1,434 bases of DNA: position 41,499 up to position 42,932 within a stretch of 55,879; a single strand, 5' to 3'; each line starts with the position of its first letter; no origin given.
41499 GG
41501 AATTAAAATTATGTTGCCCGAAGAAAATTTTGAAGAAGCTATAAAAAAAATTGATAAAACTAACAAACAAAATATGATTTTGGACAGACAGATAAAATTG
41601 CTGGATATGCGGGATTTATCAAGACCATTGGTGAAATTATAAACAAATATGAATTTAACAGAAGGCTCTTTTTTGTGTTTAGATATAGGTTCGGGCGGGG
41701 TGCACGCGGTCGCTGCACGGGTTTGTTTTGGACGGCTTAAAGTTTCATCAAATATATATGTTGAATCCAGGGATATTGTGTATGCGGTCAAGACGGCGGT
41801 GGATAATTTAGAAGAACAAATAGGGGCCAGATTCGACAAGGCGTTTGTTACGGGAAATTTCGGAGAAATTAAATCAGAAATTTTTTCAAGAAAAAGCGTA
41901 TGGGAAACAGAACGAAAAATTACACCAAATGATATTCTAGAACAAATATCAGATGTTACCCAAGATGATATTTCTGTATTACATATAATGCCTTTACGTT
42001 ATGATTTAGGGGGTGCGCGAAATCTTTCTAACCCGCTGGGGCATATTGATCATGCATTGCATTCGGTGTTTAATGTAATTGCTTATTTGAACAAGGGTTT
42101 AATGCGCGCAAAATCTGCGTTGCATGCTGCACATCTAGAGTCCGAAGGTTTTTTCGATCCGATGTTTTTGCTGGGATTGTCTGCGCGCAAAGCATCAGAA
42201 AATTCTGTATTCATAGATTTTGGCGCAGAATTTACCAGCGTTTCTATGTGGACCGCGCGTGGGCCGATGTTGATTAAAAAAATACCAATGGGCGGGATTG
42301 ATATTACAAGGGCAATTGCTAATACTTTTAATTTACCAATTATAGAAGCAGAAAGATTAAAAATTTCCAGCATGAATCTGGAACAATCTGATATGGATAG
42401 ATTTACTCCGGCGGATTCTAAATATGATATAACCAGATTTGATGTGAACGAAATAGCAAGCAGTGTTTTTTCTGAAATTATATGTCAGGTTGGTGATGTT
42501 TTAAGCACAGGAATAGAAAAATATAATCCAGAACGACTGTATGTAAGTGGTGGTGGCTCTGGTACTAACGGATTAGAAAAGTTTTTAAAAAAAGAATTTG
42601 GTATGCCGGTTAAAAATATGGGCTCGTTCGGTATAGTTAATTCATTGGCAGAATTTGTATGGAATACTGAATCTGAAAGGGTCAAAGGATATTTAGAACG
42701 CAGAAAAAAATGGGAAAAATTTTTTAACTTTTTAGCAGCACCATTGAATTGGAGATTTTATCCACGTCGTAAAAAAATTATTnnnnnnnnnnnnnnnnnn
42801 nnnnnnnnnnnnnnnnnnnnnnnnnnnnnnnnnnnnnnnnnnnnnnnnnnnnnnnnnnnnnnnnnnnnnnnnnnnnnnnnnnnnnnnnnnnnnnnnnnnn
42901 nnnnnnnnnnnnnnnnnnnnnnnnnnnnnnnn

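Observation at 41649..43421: Single ORF fusing FtsA (including its membrane-targeting helix) to a ribulose-phosphate 3-epimerase-like barrel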

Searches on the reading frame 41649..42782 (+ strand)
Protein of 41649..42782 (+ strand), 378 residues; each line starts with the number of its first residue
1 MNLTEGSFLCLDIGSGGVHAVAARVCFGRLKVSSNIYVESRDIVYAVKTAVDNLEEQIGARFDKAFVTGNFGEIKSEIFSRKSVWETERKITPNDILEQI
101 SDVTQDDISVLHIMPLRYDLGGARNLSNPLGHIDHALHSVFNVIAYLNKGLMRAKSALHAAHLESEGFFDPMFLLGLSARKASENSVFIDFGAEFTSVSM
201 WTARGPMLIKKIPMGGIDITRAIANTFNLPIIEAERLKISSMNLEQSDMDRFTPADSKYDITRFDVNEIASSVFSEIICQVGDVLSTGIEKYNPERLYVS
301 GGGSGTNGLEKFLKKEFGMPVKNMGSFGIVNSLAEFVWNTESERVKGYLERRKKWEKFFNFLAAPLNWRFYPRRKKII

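Call 13: search_protein_representatives(protein=window:41649-42782:+)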
Query: 378 residues. Proteins with E-value up to 0.001 (for the whole library): 1394; up to 1e-10: 101; up to 1e-30: 17. The best 150 are listed.
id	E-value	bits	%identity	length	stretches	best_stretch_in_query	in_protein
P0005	4.2e-182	621.6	72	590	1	1-378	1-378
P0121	1.3e-87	310.7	40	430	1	1-362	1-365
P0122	3.9e-81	289.4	40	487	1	1-374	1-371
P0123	3.2e-71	256.8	37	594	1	1-363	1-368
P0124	9.2e-71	255.3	40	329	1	1-326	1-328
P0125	2.7e-65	237.3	34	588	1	1-361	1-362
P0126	6.8e-65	236.0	37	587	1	1-355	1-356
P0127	2.2e-62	227.7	37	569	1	22-340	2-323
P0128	3.5e-57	210.6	35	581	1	1-362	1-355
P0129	1.2e-48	182.5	29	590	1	4-366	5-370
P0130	7.9e-47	176.5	32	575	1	2-325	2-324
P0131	1.6e-45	172.2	42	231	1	1-222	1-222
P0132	2.1e-45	171.9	32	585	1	1-325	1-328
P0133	5.7e-44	167.1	33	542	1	45-367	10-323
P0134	6.2e-40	153.8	29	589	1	1-361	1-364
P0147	4.7e-18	81.9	29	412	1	30-328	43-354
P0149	2.4e-17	79.5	33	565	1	6-212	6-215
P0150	4.4e-17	78.7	28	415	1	44-322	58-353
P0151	2.2e-16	76.3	28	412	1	15-318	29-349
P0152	2.2e-16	76.3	29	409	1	32-327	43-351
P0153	1.8e-14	70.0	26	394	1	46-342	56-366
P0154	1.9e-14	70.0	27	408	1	43-347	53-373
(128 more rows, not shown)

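Call 21: search_solved_structures(query=window:41649-42782:+, show_alignments=3, max_evalue=0.01)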
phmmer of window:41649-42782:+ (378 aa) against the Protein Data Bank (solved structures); distinct sequences matched with E-value up to 0.01: 8.
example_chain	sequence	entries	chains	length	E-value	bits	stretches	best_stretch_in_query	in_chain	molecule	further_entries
2ych_A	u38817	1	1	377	2.7e-08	36.6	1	176-322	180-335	COMPETENCE PROTEIN PILM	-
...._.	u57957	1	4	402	1.8e-07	33.8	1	101-314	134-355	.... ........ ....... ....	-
3wqt_A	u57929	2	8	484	3e-07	33.1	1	101-314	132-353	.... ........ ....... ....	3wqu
7q6f_A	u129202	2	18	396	0.00011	24.7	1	41-240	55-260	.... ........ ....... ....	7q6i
7q6g_A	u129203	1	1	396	0.00017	24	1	42-240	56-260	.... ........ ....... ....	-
3jc8_Ma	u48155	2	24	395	0.00044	22.7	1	183-327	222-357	Type IV pilus biogenesis protein PilM | PilM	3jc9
7q6d_A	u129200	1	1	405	0.00079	21.8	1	42-239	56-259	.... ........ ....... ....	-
7e1c_A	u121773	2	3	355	0.0035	19.7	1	174-322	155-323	Cell shape-determining protein MreB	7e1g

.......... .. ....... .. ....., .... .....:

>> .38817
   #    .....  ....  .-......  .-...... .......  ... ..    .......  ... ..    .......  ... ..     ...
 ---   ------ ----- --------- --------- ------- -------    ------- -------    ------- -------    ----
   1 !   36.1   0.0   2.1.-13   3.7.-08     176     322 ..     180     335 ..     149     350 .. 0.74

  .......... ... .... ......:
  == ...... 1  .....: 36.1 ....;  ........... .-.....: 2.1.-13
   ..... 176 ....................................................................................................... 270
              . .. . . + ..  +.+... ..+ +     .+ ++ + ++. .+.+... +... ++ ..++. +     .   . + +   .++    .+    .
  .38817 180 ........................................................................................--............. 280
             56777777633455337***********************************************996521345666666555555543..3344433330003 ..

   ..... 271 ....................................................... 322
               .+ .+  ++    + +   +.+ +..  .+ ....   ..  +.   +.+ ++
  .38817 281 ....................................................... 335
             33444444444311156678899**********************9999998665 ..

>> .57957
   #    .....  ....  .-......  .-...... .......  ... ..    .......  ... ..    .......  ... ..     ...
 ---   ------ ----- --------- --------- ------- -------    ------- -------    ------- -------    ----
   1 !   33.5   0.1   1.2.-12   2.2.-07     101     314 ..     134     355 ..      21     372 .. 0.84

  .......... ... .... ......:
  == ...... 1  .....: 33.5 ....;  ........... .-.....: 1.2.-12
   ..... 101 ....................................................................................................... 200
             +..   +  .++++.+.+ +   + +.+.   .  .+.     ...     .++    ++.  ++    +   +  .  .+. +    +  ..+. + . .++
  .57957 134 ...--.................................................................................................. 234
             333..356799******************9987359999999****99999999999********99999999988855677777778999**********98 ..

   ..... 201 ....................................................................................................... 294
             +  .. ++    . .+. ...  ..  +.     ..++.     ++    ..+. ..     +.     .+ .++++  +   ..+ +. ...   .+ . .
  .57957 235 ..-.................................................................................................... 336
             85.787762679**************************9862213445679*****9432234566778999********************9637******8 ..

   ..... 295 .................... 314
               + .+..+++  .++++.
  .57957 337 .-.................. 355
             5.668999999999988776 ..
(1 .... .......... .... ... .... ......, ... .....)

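Call 37: find_encoding_contigs(protein=P0149, flank=10000, max_places=2)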
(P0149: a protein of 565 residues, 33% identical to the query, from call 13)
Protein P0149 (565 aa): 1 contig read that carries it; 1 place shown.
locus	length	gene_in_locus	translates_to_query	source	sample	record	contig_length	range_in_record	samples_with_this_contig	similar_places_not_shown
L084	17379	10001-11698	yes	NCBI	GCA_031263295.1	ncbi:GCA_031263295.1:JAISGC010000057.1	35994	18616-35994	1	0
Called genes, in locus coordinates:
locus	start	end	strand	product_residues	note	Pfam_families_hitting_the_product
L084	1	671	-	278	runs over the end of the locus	PF04085:MreC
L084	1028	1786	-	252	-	-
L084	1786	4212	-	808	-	PF27097:VirB4_TrbE_N (faint), PF03135:CagE_TrbE_VirB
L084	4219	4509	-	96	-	-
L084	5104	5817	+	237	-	PF04028:DUF374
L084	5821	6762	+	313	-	PF02606:LpxK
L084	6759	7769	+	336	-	PF03331:LpxC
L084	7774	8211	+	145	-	-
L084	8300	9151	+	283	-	-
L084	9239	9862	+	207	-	-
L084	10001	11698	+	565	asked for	PF00834:Ribul_P_3_epim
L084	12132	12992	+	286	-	-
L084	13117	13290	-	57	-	-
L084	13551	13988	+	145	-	-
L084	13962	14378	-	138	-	PF02367:TsaE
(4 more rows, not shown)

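Call 39: find_encoding_contigs(protein=P0130, flank=10000, max_places=3)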
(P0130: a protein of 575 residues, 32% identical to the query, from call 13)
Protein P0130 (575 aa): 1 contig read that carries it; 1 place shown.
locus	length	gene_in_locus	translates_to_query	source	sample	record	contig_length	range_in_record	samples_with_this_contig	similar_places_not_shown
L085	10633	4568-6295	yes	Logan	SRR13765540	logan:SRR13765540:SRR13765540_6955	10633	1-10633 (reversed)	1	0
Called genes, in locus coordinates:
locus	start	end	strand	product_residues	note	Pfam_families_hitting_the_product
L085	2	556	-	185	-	?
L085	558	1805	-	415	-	PF12704:MacB_PCD, PF02687:FtsX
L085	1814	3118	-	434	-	-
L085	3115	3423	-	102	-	-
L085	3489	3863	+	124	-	-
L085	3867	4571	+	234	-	PF03799:FtsQ_DivIB_C (weak)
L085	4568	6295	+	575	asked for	PF00834:Ribul_P_3_epim (weak)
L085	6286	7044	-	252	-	-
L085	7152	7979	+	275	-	-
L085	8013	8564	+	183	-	PF09411:PagL (weak)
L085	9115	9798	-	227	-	PF03167:UDG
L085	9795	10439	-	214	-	-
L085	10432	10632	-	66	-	?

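Call 40: find_encoding_contigs(protein=P0134, flank=10000, max_places=3)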
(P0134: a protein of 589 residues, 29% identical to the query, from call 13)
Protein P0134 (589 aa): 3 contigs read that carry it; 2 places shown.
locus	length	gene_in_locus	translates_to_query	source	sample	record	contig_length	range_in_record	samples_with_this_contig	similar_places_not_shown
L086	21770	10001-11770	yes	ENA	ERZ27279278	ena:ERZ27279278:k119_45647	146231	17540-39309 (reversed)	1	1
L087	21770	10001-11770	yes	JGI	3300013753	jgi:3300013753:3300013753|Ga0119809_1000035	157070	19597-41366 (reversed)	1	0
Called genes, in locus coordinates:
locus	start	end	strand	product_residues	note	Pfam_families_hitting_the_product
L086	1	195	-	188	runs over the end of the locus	-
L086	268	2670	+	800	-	PF02518:HATPase_c, PF00204:DNA_gyraseB, PF01751:Toprim, PF00986:DNA_gyraseB_C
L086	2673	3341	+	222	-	-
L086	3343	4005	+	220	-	PF03167:UDG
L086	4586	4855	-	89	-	-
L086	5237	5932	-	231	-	PF02463:SMC_N, PF00005:ABC_tran, PF13304:AAA_21 (faint)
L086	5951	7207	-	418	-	PF12704:MacB_PCD, PF02687:FtsX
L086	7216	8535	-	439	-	-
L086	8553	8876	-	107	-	-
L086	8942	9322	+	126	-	-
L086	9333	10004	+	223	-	PF03799:FtsQ_DivIB_C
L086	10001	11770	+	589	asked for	PF00834:Ribul_P_3_epim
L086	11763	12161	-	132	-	PF02367:TsaE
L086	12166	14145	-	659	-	PF00270:DEAD (weak), PF04851:ResIII, PF17757:UvrB_inter, PF27431:UvrB_3rd, PF00271:Helicase_C, PF12344:UvrB, PF02151:UVR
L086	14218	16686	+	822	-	PF05170:AsmA (faint)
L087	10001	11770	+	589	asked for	PF00834:Ribul_P_3_epim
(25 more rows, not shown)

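Call 42: find_homologous_proteins(query=P0134, max_evalue=1e-40)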
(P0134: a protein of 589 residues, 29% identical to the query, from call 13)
Query P0134 (589 aa): 3 proteins with E <= 1e-40 among 8000 candidates.
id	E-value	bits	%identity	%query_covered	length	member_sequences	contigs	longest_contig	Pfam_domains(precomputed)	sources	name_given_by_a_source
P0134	0.0e+0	1263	100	100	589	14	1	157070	PF00834.26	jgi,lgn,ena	-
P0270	6.0e-275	931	75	100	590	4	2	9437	PF00834.26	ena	-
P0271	9.1e-89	317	30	100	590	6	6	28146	PF14450.13,PF00834.26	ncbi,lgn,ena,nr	ncbi:MAG: ribulose-phosphate 3-epimerase [Alphaproteobacteria bacterium]|nr:ribulose-phosphate 3-epi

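Call 43: find_encoding_contigs(protein=P0270, flank=3000, max_places=1)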
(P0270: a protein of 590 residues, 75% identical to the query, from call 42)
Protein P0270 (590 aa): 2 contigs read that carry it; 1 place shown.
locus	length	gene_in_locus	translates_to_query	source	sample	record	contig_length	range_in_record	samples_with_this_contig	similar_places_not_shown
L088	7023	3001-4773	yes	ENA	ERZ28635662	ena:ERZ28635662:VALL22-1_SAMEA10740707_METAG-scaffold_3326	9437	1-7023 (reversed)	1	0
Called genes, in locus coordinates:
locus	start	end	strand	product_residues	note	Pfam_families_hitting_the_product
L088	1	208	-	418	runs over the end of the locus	PF12704:MacB_PCD, PF02687:FtsX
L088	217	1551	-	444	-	-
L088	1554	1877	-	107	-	-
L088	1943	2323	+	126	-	-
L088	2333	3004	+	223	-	PF03799:FtsQ_DivIB_C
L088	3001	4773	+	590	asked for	PF00834:Ribul_P_3_epim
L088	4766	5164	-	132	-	PF02367:TsaE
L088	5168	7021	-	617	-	?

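Call 52: search_protein_families(library=ncbifam, proteins=[P0147, P0150, P0151, P0152, P0153, P0154], max_evalue=1e-10)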
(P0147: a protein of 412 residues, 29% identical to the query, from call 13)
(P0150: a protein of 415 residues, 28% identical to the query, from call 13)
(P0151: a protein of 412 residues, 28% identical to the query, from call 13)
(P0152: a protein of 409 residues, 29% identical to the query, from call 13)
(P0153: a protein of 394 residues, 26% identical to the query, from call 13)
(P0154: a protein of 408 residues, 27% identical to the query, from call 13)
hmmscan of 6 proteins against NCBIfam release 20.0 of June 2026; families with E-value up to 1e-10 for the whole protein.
P0147 (412 aa): 2 families
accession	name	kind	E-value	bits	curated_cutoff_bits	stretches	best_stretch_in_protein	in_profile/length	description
TIGR01174.1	ftsA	equivalog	1.7e-62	211.7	175.85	1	9-349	2-346/371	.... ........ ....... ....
NF007009.0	PRK09472.1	equivalog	2.4e-42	145.5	409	1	3-411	4-419/420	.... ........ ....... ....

P0150 (415 aa): 3 families
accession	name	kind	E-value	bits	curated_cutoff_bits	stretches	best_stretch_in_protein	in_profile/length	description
TIGR01174.1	ftsA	equivalog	2.1e-104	349.6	175.85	1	10-379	2-369/371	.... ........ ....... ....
NF007009.0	PRK09472.1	equivalog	8.9e-66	222.7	409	1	1-394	1-397/420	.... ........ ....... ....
NF011660.0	PRK15080.1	equivalog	4e-11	42.7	182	0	208-259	145-196/277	ethanolamine utilization protein EutJ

P0151 (412 aa): 4 families
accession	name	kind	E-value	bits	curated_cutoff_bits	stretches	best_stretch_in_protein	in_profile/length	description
TIGR01174.1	ftsA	equivalog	4e-84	282.8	175.85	1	10-379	2-369/371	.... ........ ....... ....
NF007009.0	PRK09472.1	equivalog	1.4e-53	182.5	409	1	6-410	6-418/420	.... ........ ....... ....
NF011660.0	PRK15080.1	equivalog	2.4e-14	53.2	182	0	206-258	143-195/277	ethanolamine utilization protein EutJ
TIGR02529.1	EutJ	subfamily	4e-12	46.1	152.1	0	206-258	110-162/239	ethanolamine utilization protein EutJ family protein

P0152 (409 aa): 2 families
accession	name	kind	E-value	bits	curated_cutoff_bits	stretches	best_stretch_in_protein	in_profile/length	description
TIGR01174.1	ftsA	equivalog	5.6e-97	325.1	175.85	1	7-375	2-371/371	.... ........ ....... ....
NF007009.0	PRK09472.1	equivalog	5.2e-67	226.7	409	1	2-383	5-393/420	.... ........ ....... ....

P0153 (394 aa): 4 families
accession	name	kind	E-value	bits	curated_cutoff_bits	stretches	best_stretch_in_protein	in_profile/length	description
TIGR01174.1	ftsA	equivalog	1.5e-79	267.8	175.85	1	6-347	2-348/371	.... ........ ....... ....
NF007009.0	PRK09472.1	equivalog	6.5e-58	196.8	409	1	4-348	8-363/420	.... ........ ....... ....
NF011660.0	PRK15080.1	equivalog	8.4e-15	54.7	182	0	283-360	197-272/277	ethanolamine utilization protein EutJ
TIGR02529.1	EutJ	subfamily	2.8e-13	49.9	152.1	0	163-252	78-162/239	ethanolamine utilization protein EutJ family protein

P0154 (408 aa): 3 families
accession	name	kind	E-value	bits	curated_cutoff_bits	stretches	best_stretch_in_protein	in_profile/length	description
TIGR01174.1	ftsA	equivalog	1.5e-103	346.8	175.85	1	7-376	2-370/371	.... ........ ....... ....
NF007009.0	PRK09472.1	equivalog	1.4e-65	222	409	1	7-402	10-410/420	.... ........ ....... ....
NF045709.1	Amuc_1101_fam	equivalog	7.4e-14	51.5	650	1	151-342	128-306/608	Amuc_1101 family PilM-like pilus complex protein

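Call 62: find_encoding_contigs(protein=P0147, flank=8000, max_places=2)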
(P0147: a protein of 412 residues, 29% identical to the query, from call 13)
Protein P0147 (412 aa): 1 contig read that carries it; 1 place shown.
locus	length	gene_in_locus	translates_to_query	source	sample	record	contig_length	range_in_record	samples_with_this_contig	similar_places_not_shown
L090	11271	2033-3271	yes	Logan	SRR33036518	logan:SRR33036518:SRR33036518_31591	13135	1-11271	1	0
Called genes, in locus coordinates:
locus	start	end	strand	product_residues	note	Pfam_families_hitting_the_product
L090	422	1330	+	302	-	PF01820:Dala_Dala_lig_N (weak), PF02655:ATP-grasp_3, PF07478:Dala_Dala_lig_C, PF13535:ATP-grasp_4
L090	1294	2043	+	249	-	PF08478:POTRA_1, PF03799:FtsQ_DivIB_C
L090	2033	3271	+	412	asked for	PF11104:PilM_2 (faint), PF02491:SHS2_FTSA, PF06723:MreB_Mbl, PF14450:FtsA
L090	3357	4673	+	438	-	PF05936:T6SS_VasE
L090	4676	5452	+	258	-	PF09850:DotU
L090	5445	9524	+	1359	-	PF14331:IcmF-related_N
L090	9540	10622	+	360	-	PF06812:ImpA_N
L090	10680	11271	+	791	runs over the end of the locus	PF00912:Transgly, PF17092:PCB_OB (weak), PF23835:DUF7205 (faint), PF00905:Transpeptidase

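Call 69: predict_structure(alignment_id=A3)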
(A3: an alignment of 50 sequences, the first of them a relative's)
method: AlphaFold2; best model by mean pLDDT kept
length: 589 residues; sequences in the alignment: 50
mean_pLDDT: 88.0   pTM: 0.60
mean pLDDT of the five models: 88.0, 87.1, 86.9, 86.6, 86.3
residues with pLDDT >= 90: 334; 70-90: 222; 50-70: 23; < 50: 10
segments of 3 or more residues with pLDDT < 50: 370-375
pLDDT, mean of each block of 10 residues (from residue 1): 88 91 92 94 94 96 93 75 77 91 88 91 89 90 90 92 95 94 93 93 93 92 93 92 82 83 84 93 95 94 92 94 95 95 88 87 68 60 82 81 88 56 83 89 86 92 90 94 94 92 95 64 91 94 91 90 91 78 83
secondary structure, 60 per line:
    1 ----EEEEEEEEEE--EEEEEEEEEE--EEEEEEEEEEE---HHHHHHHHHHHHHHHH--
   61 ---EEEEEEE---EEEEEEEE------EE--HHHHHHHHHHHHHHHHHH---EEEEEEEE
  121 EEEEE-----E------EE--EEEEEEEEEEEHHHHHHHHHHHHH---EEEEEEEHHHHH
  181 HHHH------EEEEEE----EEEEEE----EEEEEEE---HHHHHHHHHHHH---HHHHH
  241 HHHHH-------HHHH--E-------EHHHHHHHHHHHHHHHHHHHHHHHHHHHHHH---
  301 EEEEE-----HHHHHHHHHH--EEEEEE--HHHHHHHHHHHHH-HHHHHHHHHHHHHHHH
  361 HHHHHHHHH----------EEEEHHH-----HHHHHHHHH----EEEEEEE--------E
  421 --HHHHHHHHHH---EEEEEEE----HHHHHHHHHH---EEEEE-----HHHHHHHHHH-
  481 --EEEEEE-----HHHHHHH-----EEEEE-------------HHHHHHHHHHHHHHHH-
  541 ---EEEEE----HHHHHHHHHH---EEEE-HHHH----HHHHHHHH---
elements in order: E5-14 E17-26 E29-39 H43-58 E64-70 E74-81 H92-109 E113-125 E142-152 H153-165 E169-175 H176-184 E191-196 E201-206 E211-217 H221-232 H236-245 H253-256 H268-297 E301-305 H311-320 E323-328 H331-343 H345-369 E380-383 H392-400 E405-411 H423-432 E436-442 H447-456 E460-464 H470-479 E483-488 H494-500 E506-510 H524-539 E544-548 H553-562 E566-569 H571-574 H579-586
